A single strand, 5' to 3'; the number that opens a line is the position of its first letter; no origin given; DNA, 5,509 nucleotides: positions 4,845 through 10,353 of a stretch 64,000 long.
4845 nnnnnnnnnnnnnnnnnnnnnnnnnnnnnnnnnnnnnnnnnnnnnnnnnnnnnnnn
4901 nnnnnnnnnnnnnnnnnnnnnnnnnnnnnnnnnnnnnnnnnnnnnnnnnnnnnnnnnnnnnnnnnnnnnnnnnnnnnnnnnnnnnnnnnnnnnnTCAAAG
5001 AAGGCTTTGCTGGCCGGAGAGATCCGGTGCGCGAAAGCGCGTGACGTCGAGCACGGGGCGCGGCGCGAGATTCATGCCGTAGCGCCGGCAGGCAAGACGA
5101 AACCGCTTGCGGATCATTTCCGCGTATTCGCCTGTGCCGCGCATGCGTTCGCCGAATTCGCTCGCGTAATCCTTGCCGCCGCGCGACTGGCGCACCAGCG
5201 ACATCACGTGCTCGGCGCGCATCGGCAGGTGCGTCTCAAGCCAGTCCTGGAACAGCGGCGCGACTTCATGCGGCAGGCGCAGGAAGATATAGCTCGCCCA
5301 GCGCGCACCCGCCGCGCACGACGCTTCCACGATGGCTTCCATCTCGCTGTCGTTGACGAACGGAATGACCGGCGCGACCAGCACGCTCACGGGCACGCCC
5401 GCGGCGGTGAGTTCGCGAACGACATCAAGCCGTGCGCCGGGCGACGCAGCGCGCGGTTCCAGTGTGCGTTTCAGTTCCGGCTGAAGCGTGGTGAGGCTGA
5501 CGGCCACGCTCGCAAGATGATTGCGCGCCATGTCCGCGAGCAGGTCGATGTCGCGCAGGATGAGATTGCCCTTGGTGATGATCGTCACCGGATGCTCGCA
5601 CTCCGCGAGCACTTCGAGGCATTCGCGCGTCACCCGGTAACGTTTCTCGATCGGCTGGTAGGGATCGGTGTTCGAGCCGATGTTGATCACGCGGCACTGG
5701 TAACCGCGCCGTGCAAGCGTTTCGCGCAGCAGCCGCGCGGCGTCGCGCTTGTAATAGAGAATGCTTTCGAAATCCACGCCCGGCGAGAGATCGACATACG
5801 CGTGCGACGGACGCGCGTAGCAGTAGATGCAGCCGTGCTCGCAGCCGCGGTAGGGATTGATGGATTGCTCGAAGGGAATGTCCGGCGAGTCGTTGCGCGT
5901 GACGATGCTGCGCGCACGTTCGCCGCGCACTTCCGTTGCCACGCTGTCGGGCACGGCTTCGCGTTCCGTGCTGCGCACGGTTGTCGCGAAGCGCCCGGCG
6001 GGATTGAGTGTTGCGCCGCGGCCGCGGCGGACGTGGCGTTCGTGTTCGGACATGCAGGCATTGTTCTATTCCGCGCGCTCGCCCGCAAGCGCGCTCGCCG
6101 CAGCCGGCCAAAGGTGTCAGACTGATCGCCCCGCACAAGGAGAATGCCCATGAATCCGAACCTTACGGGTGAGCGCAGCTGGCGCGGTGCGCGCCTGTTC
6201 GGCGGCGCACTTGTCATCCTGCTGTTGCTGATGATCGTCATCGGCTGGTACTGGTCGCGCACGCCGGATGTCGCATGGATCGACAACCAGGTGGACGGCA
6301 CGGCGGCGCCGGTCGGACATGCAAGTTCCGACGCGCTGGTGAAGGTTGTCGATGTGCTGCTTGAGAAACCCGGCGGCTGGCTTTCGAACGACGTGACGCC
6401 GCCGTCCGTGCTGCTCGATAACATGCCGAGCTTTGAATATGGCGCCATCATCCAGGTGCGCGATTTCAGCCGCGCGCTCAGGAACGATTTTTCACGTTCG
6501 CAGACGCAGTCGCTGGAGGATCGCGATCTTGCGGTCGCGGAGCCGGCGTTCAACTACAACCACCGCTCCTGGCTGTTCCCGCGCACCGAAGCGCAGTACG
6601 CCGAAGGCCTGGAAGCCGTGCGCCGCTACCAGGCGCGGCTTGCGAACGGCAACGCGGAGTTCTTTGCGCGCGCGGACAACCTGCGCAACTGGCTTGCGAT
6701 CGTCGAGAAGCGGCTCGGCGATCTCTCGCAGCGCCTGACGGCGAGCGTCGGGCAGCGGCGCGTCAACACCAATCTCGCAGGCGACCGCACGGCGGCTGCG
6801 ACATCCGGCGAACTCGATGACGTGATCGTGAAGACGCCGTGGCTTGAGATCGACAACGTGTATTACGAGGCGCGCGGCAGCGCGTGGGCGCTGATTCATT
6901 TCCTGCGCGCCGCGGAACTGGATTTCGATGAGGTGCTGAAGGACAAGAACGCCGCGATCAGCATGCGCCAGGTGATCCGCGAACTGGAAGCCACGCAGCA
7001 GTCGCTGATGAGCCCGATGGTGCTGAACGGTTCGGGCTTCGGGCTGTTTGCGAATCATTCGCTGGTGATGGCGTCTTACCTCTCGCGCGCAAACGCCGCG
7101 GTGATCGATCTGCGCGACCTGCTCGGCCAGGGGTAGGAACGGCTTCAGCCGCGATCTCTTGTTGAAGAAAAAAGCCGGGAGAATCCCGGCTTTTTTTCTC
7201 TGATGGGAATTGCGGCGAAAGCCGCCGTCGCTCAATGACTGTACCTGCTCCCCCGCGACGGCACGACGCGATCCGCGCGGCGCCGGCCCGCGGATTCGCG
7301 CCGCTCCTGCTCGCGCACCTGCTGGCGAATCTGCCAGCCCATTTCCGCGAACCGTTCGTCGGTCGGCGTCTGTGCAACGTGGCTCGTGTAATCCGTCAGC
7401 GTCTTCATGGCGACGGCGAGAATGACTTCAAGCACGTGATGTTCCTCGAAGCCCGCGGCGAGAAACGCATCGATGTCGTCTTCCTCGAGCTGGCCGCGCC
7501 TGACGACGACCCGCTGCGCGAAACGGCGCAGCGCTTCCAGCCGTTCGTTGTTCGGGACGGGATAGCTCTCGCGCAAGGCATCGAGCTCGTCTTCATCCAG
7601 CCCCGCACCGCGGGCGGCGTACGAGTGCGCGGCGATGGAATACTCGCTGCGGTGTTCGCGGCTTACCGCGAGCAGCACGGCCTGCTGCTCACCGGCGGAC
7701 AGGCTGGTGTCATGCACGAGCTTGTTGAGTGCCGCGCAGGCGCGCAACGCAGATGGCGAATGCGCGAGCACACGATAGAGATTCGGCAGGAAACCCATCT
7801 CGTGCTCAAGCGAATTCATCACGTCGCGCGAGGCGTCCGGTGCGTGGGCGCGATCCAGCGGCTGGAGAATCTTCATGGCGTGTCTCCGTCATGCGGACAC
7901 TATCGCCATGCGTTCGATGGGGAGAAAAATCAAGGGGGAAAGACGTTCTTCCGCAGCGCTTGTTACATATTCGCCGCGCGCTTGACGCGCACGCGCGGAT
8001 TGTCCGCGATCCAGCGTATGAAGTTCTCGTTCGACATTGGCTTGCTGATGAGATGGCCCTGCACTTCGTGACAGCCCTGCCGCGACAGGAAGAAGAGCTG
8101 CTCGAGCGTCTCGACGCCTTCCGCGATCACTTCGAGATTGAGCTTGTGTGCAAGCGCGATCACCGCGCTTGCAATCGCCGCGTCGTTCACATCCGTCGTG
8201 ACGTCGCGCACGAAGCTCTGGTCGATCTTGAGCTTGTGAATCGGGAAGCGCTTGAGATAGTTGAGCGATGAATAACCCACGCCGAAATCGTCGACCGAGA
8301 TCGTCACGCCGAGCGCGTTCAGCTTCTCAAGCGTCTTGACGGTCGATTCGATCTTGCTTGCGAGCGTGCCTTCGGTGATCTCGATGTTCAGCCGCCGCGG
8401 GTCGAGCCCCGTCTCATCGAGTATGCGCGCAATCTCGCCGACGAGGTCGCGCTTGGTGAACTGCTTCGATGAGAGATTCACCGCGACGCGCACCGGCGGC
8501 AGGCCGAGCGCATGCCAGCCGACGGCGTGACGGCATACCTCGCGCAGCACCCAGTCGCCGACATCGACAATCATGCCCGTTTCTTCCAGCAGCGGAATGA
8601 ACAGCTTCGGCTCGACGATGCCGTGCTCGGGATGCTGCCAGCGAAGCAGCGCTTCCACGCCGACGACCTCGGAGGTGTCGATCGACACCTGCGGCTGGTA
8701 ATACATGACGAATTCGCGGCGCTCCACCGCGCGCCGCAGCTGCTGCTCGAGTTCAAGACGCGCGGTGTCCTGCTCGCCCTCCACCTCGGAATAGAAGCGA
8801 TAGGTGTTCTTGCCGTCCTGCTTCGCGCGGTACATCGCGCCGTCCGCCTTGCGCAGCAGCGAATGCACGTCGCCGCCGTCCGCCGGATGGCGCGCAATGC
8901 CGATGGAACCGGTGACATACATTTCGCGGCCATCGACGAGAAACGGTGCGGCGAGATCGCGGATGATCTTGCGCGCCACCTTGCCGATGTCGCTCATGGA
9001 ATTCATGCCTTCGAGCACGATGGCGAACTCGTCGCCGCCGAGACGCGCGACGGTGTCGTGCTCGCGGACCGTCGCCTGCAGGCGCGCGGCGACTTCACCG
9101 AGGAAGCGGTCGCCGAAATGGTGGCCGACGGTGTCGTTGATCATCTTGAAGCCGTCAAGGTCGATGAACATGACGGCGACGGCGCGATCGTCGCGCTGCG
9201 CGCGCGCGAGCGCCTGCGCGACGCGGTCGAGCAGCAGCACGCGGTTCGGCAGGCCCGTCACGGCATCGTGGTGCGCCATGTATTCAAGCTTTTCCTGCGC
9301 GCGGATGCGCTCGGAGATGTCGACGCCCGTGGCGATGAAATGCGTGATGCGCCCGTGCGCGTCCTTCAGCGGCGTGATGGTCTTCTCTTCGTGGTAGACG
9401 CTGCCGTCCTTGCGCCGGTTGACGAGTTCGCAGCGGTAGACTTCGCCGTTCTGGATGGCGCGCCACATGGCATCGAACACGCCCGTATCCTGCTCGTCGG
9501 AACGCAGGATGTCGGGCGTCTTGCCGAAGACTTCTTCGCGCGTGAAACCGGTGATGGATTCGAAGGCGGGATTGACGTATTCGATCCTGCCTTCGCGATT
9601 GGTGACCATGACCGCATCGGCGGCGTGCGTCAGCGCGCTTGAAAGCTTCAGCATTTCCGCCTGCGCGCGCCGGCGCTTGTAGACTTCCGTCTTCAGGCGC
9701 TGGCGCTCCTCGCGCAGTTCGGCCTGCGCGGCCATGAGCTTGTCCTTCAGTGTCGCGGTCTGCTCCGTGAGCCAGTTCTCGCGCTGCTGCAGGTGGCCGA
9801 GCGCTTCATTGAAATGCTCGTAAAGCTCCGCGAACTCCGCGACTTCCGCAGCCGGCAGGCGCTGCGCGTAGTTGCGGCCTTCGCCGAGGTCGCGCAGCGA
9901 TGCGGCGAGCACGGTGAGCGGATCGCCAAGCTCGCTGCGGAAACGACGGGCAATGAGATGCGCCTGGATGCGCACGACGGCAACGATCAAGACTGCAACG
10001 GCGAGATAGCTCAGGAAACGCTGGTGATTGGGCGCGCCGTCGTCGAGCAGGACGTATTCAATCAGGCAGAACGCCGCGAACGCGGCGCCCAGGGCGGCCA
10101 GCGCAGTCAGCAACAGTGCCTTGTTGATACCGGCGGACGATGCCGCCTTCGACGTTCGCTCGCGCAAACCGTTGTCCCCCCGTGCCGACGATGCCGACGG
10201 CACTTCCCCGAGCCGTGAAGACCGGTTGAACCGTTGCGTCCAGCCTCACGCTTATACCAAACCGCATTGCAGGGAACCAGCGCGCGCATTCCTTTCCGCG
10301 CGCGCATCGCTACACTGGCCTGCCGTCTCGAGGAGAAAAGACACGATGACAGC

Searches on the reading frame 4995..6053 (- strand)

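Call 24: search_protein_families(library=pfam, proteins=[window:4995-6053:-], max_evalue=0.00001)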
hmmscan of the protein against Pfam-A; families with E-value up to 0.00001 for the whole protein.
window:4995-6053:- (352 aa): 1 family
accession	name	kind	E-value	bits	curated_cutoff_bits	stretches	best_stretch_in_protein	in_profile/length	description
PF04055.27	Radical_SAM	-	3.5e-20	73.3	29.5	1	65-243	1-164/166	Radical SAM superfamily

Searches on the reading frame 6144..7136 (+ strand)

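Call 24: search_protein_families(library=pfam, proteins=[window:6144-7136:+], max_evalue=0.00001)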
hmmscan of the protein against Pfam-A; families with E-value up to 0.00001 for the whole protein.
window:6144-7136:+ (330 aa): 1 family
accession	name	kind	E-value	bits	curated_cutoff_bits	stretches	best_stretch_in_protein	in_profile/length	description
PF10095.14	DUF2333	-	2e-140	467.9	22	1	19-330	10-330/330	Uncharacterized protein conserved in bacteria (DUF2333)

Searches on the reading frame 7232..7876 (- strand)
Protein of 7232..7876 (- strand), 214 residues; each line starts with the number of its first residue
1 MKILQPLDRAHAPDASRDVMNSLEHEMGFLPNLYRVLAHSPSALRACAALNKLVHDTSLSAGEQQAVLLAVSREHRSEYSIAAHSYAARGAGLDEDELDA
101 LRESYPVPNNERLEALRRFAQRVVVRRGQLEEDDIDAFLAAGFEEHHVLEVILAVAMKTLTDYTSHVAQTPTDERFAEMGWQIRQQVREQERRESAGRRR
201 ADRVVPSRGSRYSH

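Call 24: search_protein_families(library=pfam, proteins=[window:7232-7876:-], max_evalue=0.00001)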
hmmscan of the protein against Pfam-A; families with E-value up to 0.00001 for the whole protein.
window:7232-7876:- (214 aa): 1 family
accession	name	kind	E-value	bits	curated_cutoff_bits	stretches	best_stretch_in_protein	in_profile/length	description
PF02627.25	CMD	-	7.7e-07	29.5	23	1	43-120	3-82/84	Carboxymuconolactone decarboxylase family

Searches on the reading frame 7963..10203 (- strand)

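Call 24: search_protein_families(library=pfam, proteins=[window:7963-10203:-], max_evalue=0.00001)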
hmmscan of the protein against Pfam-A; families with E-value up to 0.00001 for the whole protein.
window:7963-10203:- (746 aa): 7 families
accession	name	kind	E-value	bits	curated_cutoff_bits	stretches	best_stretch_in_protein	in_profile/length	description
PF00563.25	EAL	-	1.5e-73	247.5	31.3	1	487-722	2-236/236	EAL domain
PF00990.26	GGDEF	-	4.8e-52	176.4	23.8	1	310-466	1-160/161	Diguanylate cyclase, GGDEF domain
PF00989.32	PAS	-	3.4e-20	72.6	22.6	1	187-296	3-113/113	PAS fold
PF13426.13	PAS_9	-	2.3e-19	70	27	1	196-298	2-103/103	PAS domain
PF08448.16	PAS_4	-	7.1e-15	55.6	23.1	1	191-300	1-109/110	PAS fold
PF08447.18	PAS_3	-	6.8e-13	49.1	25.6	1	208-292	2-88/89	PAS fold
PF13188.13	PAS_8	-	2.2e-09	37.3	21.8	1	186-235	2-49/65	PAS domain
